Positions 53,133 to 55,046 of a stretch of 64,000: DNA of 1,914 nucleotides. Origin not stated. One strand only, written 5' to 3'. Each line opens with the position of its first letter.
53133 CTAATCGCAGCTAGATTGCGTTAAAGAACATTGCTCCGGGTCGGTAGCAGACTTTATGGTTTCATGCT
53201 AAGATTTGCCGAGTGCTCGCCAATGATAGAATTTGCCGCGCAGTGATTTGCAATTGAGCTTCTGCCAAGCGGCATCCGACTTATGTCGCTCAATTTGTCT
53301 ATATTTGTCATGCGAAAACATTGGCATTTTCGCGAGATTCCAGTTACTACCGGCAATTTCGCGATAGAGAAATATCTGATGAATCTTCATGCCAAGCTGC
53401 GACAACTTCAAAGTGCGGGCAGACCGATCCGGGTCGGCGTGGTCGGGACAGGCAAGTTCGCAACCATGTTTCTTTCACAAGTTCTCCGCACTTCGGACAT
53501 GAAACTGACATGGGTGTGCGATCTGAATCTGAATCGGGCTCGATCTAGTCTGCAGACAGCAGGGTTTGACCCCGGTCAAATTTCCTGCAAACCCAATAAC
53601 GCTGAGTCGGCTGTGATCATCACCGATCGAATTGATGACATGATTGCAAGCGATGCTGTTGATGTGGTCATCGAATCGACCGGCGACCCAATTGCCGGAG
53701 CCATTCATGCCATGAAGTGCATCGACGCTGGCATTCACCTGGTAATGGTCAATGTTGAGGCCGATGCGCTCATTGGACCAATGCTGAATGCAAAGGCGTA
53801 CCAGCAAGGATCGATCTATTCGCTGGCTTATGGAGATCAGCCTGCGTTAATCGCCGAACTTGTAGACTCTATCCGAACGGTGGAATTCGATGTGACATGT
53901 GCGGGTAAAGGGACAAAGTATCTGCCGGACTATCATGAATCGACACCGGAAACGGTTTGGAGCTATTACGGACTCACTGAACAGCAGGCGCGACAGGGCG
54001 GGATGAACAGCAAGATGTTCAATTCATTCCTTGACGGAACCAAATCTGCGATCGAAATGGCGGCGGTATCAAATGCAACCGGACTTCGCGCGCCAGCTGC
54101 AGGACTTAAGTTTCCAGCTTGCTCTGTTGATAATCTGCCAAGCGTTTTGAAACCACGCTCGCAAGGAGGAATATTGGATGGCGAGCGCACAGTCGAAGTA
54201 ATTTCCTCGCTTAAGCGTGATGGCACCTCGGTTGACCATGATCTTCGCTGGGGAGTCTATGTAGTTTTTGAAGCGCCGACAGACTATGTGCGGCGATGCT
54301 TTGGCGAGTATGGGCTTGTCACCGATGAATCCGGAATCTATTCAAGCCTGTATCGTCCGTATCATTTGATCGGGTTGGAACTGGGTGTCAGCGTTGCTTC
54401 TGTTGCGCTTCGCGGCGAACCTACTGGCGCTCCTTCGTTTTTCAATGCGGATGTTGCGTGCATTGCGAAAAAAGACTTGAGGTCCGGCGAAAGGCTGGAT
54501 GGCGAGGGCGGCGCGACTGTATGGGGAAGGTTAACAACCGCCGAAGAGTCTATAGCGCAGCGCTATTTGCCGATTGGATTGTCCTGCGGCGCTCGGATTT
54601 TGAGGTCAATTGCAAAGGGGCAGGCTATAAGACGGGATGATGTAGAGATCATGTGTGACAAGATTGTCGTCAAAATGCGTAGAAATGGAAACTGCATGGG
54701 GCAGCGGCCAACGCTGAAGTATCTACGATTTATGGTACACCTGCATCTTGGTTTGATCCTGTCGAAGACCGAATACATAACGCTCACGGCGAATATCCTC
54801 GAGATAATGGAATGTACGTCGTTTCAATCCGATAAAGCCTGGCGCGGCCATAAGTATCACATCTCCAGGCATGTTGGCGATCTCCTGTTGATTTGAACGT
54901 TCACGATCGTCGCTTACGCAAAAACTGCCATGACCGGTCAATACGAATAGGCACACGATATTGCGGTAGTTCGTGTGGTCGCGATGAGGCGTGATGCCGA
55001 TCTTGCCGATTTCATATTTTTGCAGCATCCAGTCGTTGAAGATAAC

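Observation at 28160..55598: Six C/G homopolymers of 9-12 nt within 27.5 kb, all at gene starts or mobile-element termini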

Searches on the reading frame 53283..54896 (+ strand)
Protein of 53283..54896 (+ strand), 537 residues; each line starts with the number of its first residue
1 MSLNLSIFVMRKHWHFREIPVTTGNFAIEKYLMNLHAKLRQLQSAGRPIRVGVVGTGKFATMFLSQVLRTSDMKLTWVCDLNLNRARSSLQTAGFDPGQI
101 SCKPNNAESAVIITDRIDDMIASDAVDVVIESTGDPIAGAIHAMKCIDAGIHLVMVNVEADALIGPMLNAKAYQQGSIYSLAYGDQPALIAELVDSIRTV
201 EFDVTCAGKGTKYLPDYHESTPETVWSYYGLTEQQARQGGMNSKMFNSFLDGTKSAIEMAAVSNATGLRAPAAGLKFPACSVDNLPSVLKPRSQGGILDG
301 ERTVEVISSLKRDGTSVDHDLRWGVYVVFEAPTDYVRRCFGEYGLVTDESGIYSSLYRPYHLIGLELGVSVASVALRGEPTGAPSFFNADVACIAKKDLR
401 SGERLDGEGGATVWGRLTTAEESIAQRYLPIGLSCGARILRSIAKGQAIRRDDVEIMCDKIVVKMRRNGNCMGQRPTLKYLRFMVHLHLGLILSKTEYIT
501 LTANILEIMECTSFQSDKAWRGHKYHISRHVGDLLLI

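Call 11: search_protein_families(library=pfam, proteins=[window:53283-54896:+], max_evalue=0.01)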
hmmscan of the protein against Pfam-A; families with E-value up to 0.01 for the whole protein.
window:53283-54896:+ (537 aa): 4 families
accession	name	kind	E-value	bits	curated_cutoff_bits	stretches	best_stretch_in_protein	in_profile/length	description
PF21135.2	DRL_cat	-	3.1e-56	190.4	27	1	184-367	1-164/164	Oxidoreductase DRL, catalytic domain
PF03447.22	NAD_binding_3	-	1.6e-06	29.3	24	1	55-174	1-108/116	Homoserine dehydrogenase, NAD binding domain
PF01408.29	GFO_IDH_MocA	-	1.7e-06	29.1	24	1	49-154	1-90/120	Oxidoreductase family, NAD-binding Rossmann fold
PF08666.17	SAF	-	0.00067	20.6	21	1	394-455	5-63/63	SAF domain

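Call 14: find_encoding_contigs(protein=window:53283-54896:+, flank=10000, max_places=10)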
Protein window:53283-54896:+ (537 aa): no gene with exactly this product is on record in the collection.
